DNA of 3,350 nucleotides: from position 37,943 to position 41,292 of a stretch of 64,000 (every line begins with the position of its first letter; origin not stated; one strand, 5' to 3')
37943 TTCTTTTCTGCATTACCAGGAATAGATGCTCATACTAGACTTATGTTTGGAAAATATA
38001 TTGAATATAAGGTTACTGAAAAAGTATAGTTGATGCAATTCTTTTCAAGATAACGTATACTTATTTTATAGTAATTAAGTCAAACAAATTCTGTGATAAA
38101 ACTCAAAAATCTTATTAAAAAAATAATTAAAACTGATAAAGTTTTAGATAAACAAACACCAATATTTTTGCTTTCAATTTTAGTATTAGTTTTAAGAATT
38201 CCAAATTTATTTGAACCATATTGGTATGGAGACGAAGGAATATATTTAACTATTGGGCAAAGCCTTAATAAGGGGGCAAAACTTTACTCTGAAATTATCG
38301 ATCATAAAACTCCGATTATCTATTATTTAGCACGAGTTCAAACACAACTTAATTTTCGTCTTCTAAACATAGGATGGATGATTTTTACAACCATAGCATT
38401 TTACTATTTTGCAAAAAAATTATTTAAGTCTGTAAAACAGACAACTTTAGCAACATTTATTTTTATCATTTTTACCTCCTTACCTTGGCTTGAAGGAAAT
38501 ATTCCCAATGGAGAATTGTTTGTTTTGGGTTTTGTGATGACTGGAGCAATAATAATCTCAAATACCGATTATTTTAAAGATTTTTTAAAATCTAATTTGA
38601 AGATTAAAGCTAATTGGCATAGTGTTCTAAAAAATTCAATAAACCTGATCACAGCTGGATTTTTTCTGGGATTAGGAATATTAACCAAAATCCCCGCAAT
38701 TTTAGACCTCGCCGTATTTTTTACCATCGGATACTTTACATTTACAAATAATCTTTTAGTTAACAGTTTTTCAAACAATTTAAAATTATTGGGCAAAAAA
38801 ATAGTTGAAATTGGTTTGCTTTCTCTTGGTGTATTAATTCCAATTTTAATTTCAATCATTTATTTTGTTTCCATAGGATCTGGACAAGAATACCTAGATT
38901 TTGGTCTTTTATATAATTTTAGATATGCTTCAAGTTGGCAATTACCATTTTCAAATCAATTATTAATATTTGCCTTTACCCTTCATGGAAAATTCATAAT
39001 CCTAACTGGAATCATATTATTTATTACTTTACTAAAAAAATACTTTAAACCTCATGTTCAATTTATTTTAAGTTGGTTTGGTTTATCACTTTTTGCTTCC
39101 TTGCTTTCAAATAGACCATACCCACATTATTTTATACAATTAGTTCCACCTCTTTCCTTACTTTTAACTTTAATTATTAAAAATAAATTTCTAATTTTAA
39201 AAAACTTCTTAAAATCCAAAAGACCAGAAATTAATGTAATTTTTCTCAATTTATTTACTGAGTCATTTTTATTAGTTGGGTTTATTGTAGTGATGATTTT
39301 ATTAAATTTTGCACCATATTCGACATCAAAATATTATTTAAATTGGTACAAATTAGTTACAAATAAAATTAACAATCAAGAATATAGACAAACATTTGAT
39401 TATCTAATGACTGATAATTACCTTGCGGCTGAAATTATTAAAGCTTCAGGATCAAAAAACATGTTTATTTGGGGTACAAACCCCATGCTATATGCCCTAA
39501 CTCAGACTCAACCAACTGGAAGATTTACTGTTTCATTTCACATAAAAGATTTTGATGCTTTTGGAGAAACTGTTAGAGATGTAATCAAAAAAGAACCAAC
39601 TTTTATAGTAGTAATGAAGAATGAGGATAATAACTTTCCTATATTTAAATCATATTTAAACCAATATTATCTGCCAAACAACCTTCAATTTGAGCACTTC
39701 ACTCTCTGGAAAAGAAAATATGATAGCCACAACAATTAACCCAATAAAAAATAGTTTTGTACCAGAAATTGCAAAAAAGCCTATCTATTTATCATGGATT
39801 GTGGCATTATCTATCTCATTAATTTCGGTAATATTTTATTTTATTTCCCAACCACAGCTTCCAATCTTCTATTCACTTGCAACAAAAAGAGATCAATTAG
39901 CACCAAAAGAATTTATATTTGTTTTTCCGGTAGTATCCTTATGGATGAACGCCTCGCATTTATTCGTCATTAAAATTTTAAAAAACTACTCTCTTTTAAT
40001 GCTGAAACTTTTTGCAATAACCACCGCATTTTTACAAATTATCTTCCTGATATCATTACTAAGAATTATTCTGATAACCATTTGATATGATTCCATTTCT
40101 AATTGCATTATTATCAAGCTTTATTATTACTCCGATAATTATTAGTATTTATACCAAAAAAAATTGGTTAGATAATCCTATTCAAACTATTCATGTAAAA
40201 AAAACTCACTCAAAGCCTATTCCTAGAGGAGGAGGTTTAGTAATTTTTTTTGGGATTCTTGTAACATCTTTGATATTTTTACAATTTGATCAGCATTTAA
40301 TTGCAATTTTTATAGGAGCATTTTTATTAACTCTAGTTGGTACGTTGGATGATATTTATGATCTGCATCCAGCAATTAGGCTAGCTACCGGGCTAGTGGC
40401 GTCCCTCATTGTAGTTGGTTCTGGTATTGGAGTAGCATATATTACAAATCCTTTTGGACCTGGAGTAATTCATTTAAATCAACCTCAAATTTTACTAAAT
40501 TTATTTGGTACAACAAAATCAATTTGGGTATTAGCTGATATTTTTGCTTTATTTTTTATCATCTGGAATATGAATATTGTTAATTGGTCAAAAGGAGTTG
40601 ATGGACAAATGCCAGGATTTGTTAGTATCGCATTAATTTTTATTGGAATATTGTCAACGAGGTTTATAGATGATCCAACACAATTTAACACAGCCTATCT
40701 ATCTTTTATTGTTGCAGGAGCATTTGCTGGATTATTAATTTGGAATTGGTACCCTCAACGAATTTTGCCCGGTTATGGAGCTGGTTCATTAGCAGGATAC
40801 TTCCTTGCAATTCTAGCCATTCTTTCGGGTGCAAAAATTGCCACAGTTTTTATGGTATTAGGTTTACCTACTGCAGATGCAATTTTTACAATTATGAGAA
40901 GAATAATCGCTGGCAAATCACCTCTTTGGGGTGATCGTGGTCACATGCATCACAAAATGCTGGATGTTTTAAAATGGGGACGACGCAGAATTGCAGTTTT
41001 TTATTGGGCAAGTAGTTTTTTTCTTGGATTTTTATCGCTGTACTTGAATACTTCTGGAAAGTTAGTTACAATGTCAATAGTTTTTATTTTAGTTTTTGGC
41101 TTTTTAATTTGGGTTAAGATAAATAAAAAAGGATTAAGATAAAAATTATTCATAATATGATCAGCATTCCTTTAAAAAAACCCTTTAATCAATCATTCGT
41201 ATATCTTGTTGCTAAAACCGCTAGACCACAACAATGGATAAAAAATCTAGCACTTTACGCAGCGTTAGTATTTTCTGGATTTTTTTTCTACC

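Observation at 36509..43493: Lipid-linked glycan cluster: processive GT2, WecA-like initiator, DPPR-synthase-like UbiA enzyme and two GT-C transferases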

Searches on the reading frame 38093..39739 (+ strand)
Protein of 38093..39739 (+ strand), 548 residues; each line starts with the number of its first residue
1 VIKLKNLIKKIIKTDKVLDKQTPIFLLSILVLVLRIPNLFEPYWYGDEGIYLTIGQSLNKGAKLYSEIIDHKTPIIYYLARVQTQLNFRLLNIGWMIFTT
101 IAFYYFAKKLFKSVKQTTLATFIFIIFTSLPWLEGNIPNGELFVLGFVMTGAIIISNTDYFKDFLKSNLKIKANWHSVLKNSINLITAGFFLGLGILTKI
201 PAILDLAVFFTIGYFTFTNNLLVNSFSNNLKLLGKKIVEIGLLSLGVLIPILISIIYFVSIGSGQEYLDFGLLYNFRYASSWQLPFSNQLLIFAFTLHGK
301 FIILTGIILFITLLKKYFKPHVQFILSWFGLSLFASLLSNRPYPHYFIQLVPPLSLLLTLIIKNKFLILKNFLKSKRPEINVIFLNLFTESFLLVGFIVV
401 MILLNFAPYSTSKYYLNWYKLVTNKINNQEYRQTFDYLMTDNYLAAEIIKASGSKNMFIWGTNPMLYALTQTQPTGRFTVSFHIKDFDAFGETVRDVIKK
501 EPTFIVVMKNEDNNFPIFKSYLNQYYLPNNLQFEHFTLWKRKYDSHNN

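Call 4: search_protein_families(library=pfam, proteins=[window:38093-39739:+], max_evalue=0.01)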
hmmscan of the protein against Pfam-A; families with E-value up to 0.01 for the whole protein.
window:38093-39739:+ (548 aa): 0 families

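Call 5: search_protein_families(library=ncbifam, proteins=[window:38093-39739:+], max_evalue=0.01)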
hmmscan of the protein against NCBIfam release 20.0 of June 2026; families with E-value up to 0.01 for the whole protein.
window:38093-39739:+ (548 aa): 0 families
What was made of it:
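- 38093..39739 (+): Divergent GT-C fold glycosyltransferase. It has about 11 TM helices, the first outer loop carries the invariant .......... motif, and there is a C-terminal alpha/beta domain of about 140 aa that is predicted to lie outside the cell. Family libraries: the window protein itself has no Pfam or NCBIfam hit (calls 4, 5).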

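Call 21: search_solved_structures(query=A1, max_evalue=10, show_alignments=2)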
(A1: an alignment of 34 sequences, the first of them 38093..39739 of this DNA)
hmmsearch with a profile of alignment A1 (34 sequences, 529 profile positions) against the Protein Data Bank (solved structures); distinct sequences matched with E-value up to 10: 1.
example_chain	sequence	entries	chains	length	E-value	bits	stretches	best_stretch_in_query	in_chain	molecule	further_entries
6wg0_H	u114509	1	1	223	0.34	12.8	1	397-461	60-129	Fab366 heavy chain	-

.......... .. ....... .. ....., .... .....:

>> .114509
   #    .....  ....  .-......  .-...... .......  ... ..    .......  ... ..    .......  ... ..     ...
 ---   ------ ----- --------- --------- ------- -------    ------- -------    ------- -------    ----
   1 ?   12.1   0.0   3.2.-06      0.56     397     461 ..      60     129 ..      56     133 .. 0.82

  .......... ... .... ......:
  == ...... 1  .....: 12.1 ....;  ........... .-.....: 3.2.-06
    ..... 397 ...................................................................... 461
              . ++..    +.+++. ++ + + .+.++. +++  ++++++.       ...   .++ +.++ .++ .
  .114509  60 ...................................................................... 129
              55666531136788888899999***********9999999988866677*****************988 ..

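Call 22: search_protein_families(library=pfam, alignment_id=A1, max_evalue=1)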
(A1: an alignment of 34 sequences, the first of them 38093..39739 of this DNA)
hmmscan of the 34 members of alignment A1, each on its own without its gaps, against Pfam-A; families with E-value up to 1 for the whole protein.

A. member 1, window:38093-39739:+ (548 aa): 1 family
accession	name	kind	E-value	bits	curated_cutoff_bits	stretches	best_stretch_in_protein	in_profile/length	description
PF13433.12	Peripla_BP_5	-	0.11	12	27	1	426-525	116-212/363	Periplasmic binding protein domain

B. families by the number of members that match (of 34 scanned): 24 families
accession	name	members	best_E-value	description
PF02366.24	PMT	8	4.7e-07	Dolichyl-phosphate-mannose-protein mannosyltransferase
PF13231.12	PMT_2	2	0.0075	Dolichyl-phosphate-mannose-protein mannosyltransferase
PF11031.13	Phage_holin_T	2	0.021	Bacteriophage T holin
PF07695.17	7TMR-DISM_7TM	1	0.011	7TM diverse intracellular signalling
PF02077.20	SURF4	1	0.019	SURF4 family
PF16926.10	HisKA_4TM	1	0.026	Archaeal 4TM region of histidine kinase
PF09578.15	Spore_YabQ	1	0.027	Spore cortex protein YabQ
PF20725.2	DUF6832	1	0.062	Domain of unknown function (DUF6832)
PF05251.17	Ost5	1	0.075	Oligosaccharyltransferase subunit 5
PF03862.18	SpoVAC_SpoVAEB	1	0.079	SpoVAC/SpoVAEB sporulation membrane protein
PF21374.3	WsaF_N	1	0.081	WsaF, N-terminal domain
PF17319.7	DUF5362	1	0.086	Family of unknown function (DUF5362)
PF11846.14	Wzy_C_2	1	0.09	Virulence factor membrane-bound polymerase, C-terminal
PF15938.10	DUF4750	1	0.099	Domain of unknown function (DUF4750)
PF25612.1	DUF7940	1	0.1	Family of unknown function (DUF7940)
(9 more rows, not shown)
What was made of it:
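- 38093..39739 (+): Eight of 34 family members hit Pfam PMT (best 4.7e-7, call 22).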

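Call 37: find_homologous_proteins(query=A1, max_evalue=0.001)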
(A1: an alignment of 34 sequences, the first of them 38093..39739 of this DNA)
Query A1 (34 sequences) (548 aa, profile of the alignment): 1071 proteins with E <= 0.001 among 8000 candidates; the best 120 are listed.
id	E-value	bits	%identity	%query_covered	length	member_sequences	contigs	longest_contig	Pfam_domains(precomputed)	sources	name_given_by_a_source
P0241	1.6e-221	755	54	93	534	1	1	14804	PF27757.1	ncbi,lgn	-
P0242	2.6e-220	751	62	99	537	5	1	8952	-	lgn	-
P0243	3.2e-220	751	74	99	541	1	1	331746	-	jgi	jgi:hypothetical protein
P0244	2.3e-219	748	70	100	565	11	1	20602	-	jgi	-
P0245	7.1e-219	746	71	99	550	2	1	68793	-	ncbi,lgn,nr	ncbi:hypothetical protein KA089_00050 [Candidatus Woesebacteria bacterium]|nr:hypothetical protein [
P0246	4.3e-218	744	100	100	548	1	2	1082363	-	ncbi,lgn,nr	ncbi:MAG: hypothetical protein H6772_01200 [Pseudomonadales bacterium]|nr:hypothetical protein [Pseu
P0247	5.3e-218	743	62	100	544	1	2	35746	PF02366.25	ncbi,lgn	-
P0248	6.4e-218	743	61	99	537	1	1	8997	PF02366.25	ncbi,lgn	-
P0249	1.0e-217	742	51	97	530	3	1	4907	-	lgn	-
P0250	1.6e-217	742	71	98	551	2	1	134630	-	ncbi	-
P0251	2.0e-217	741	64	99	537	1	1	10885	-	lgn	-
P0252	8.6e-217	739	63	100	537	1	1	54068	-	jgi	jgi:hypothetical protein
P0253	9.8e-217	739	67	100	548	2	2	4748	-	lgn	-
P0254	1.7e-216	738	60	99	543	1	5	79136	-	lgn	-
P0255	3.9e-216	737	50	96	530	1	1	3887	-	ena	-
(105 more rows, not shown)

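Call 50: predict_structure(alignment_id=A5)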
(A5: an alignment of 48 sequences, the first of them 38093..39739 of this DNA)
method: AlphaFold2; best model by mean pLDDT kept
length: 548 residues; sequences in the alignment: 48
mean_pLDDT: 93.2   pTM: 0.92
mean pLDDT of the five models: 93.2, 92.5, 92.1, 91.8, 91.5
residues with pLDDT >= 90: 457; 70-90: 80; 50-70: 9; < 50: 2
segments of 3 or more residues with pLDDT < 50: none
pLDDT, mean of each block of 10 residues (from residue 1): 92 89 96 94 80 94 91 89 91 96 98 97 96 77 95 98 86 88 98 95 97 97 95 97 98 97 93 81 92 95 98 97 98 95 92 98 96 86 96 98 94 95 96 91 95 95 93 91 90 96 96 94 95 94 71
secondary structure, 60 per line:
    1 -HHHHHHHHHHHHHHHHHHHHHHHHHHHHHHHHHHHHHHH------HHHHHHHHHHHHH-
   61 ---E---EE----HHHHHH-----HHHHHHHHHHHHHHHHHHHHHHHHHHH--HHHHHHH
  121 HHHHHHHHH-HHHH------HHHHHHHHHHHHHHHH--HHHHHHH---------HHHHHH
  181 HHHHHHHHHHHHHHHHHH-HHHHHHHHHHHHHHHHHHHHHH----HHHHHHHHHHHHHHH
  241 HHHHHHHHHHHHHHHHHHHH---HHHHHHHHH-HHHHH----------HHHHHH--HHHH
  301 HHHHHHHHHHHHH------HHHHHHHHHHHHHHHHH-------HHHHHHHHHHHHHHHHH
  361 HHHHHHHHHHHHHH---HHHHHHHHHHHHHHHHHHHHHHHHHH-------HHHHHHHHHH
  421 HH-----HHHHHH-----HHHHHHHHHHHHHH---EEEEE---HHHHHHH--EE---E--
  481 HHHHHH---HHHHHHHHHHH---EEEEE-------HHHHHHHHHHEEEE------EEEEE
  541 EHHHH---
elements in order: H2-40 H47-59 H74-79 H85-111 H114-129 H131-134 H141-156 H159-165 H175-198 H200-221 H226-260 H264-272 H274-278 H289-294 H297-313 H320-336 H344-374 H378-403 H411-422 H428-433 H439-452 E456-460 H464-470 H481-486 H490-500 E504-508 H516-525 E526-529 E536-541 H542-545
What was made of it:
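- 38093..39739 (+): Structure model: AF2 pLDDT 93 (call 50).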

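Call 53: fold_search(model_id=the predicted structure, library=pdb)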
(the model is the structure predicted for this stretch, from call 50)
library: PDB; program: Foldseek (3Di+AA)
matches with E <= 10: 233; with E <= 0.001: 10
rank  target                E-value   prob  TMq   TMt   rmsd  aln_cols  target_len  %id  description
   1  7e9s_A                1.6e-05  1.00  0.42  0.29  15.1       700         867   13  Archaeal oligosaccharyltransferase AglB from Archaeoglobus fulgidus in complex with an inhibitory peptide and a dolich (released 2021-09-08)
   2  5gmy_A                2.0e-05  1.00  0.42  0.30  14.1       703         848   12  Crystal structure of the Archaeoglobus fulgidus oligosaccharyltransferase (O29867_ARCFU) tethered with an acceptor pep (released 2017-02-01)
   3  8agc_A                4.6e-05  1.00  0.42  0.35  12.9       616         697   13  Structure of yeast oligosaccharylransferase complex with lipid-linked oligosaccharide and non-acceptor peptide bound (released 2022-12-07)
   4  7oci_F                5.3e-05  1.00  0.40  0.36  12.9       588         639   12  Cryo-EM structure of yeast Ost6p containing oligosaccharyltransferase complex (released 2022-02-16)
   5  3waj                  5.3e-05  1.00  0.40  0.29  16.9       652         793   13  Crystal structure of the Archaeoglobus fulgidus oligosaccharyltransferase (O29867_ARCFU) complex with Zn and sulfate (released 2013-10-30)
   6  3wak                  5.3e-05  1.00  0.39  0.27  15.2       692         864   13  Crystal structure of the Archaeoglobus fulgidus oligosaccharyltransferase (O29867_ARCFU) in the apo form (released 2013-10-30)
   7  8agb_A                1.2e-04  1.00  0.42  0.37  13.6       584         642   10  Structure of yeast oligosaccharylransferase complex with lipid-linked oligosaccharide bound (released 2022-12-07)
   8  5f15                  1.6e-04  1.00  0.47  0.48  15.1       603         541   12  Crystal Structure of ArnT from Cupriavidus metallidurans bound to Undecaprenyl phosphate (released 2016-02-17)
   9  6ezn_F                3.5e-04  1.00  0.45  0.39  12.3       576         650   10  Cryo-EM structure of the yeast oligosaccharyltransferase (OST) complex (released 2018-01-17)
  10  8if8_C                6.9e-04  1.00  0.43  0.40  10.2       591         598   12  Arabinosyltransferase AftA (released 2023-05-31)
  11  7zli_A                1.3e-03  1.00  0.47  0.40  10.7       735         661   10  Cryo-EM structure of C-mannosyltransferase CeDPY19, in complex with Dol25-P-Man and bound to CMT2-Fab and anti-Fab nan (released 2023-01-11)
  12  6p25_B                1.1e-02  1.00  0.34  0.27   4.4       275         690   13  Structure of S. cerevisiae protein O-mannosyltransferase Pmt1-Pmt2 complex bound to the sugar donor and a peptide acce (released 2019-07-10)
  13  9i5k_A                1.3e-02  1.00  0.41  0.45   9.2       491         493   12  Structure of the Chaetomium thermophilum Pmt4 homodimer (C2 symmetry) (released 2025-12-24)
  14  9i5l_A                5.2e-02  1.00  0.35  0.28   4.3       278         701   13  Structure of the Chaetomium thermophilum Pmt4 homodimer (C1 symmetry) (released 2025-12-24)
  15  9e61_A                5.2e-02  1.00  0.34  0.26   4.6       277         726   13  Cryo-EM structure of Saccharomyces cerevisiae Pmt4 apo form (released 2025-10-15)
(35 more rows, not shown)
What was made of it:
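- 38093..39739 (+): Foldseek: the first 19 PDB hits are all GT-C enzymes: AglB, STT3, ArnT, AftA, DPY19, Pmt and ALG3 (call 53).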

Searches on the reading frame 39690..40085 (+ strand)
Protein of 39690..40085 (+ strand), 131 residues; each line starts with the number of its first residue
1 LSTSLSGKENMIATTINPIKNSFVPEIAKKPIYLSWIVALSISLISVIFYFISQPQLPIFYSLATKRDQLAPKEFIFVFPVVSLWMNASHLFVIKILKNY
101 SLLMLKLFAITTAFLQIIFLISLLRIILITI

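Call 4: search_protein_families(library=pfam, proteins=[window:39690-40085:+], max_evalue=0.01)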
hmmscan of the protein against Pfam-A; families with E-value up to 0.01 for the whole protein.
window:39690-40085:+ (131 aa): 0 families

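Call 5: search_protein_families(library=ncbifam, proteins=[window:39690-40085:+], max_evalue=0.01)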
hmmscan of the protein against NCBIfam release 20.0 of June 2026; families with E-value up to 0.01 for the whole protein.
window:39690-40085:+ (131 aa): 0 families

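Call 80: search_protein_families(library=pfam, alignment_id=A6, max_evalue=1)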
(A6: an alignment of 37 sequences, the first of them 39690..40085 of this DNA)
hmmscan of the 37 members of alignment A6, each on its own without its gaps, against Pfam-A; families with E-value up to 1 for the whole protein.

A. member 1, window:39690-40085:+ (131 aa): 0 families

B. families by the number of members that match (of 37 scanned): 18 families
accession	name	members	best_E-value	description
PF07853.16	DUF1648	5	0.0015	Domain of unknown function (DUF1648)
PF04276.17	DUF443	1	0.012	Protein of unknown function (DUF443)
PF18955.5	DUF5698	1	0.014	Domain of unknown function (DUF5698)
PF03896.21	TRAP_alpha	1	0.019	Translocon-associated protein (TRAP), alpha subunit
PF06271.18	RDD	1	0.022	RDD family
PF03857.18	Colicin_im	1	0.025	Colicin immunity protein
PF05656.20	DUF805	1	0.047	Protein of unknown function (DUF805)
PF12650.12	DUF3784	1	0.049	Domain of unknown function (DUF3784)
PF16959.10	Collectrin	1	0.087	Renal amino acid transporter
PF18390.7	GlgX_C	1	0.091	Glycogen debranching enzyme C-terminal domain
PF11026.13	DUF2721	1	0.095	Protein of unknown function (DUF2721)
PF07766.19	LETM1_RBD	1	0.12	LETM1-like, RBD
PF08747.16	BrxB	1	0.12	BREX protein BrxB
PF17119.10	MMU163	1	0.13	Mitochondrial protein up-regulated during meiosis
PF06024.17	Orf78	1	0.16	Orf78 (ac78)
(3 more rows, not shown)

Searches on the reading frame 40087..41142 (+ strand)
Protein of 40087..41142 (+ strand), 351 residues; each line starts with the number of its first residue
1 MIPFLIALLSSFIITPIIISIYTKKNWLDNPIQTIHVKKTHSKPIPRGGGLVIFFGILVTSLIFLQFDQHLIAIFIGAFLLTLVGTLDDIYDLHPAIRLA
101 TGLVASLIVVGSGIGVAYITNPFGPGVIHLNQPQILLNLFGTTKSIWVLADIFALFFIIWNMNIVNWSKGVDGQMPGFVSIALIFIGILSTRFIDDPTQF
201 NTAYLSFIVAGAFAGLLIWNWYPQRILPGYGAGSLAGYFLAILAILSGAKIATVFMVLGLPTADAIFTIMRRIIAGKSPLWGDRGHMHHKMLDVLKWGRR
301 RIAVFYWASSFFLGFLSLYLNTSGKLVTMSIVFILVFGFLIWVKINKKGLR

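Call 4: search_protein_families(library=pfam, proteins=[window:40087-41142:+], max_evalue=0.01)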
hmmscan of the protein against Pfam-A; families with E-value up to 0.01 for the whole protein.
window:40087-41142:+ (351 aa): 1 family
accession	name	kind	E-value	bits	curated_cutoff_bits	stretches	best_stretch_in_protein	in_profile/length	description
PF00953.26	Glycos_transf_4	-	1.1e-21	77.9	27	1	72-247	2-159/160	Glycosyl transferase family 4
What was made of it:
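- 40087..41142 (+): Polyprenyl-phosphate phosphosugar transferase of the WecA/MraY (PNPT) superfamily. It has the WecA-like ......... motif but non-canonical active-site motifs. Family scores: Pfam Glycos_transf_4 at 77.9 bits (call 4).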

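Call 5: search_protein_families(library=ncbifam, proteins=[window:40087-41142:+], max_evalue=0.01)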
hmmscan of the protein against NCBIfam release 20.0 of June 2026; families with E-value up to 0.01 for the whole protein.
window:40087-41142:+ (351 aa): 3 families
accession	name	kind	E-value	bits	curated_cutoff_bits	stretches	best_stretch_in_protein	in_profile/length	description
TIGR02380.1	ECA_wecA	exception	3.7e-16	59.2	326.05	1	4-337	4-326/346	UDP-N-acetylglucosamine--undecaprenyl-phosphate N-acetylglucosaminephosphotransferase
NF053644.1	MraY_archaea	equivalog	3.6e-14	52.9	450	2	137-314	171-336/340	pseudomurein biosynthesis MraY family phospho-N-acetylmuramoyl-pentapeptide-transferase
TIGR00445.1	mraY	equivalog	8.2e-09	35.4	192.05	1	12-318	2-315/321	phospho-N-acetylmuramoyl-pentapeptide-transferase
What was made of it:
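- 40087..41142 (+): WecA model 59 bits, archaeal MraY 53 and MraY 35, all far below their cut-offs (call 5).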

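Call 56: search_solved_structures(query=window:40087-41142:+, max_evalue=0.01, show_alignments=3)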
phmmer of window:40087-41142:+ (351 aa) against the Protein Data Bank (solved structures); distinct sequences matched with E-value up to 0.01: 1.
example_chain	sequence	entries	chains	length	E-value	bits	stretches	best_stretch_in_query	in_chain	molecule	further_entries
5jnq_A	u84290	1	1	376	9.3e-05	25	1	4-307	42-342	Phospho-N-acetylmuramoyl-pentapeptide-transferase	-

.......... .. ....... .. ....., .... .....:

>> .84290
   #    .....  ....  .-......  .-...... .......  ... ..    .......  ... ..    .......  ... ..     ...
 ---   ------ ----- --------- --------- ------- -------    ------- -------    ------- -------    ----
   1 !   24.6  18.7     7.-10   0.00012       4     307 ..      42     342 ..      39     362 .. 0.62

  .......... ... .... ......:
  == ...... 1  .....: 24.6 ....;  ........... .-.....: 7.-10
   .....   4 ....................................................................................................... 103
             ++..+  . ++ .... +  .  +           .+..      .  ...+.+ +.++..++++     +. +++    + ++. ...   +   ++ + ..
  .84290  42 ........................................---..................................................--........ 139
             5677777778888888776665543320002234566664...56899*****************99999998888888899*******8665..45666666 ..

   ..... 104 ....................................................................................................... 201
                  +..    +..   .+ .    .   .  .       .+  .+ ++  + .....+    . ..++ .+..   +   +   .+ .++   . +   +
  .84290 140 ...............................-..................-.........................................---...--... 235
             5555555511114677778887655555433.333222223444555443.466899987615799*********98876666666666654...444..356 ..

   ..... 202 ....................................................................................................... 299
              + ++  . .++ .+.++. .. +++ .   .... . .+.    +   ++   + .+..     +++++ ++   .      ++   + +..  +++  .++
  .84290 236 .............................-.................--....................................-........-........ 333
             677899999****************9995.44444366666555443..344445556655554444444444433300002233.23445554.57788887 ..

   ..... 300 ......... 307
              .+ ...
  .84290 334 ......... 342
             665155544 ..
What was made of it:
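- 40087..41142 (+): Solved relatives: a weak hit to C. bolteae MraY 5jnq (call 56).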
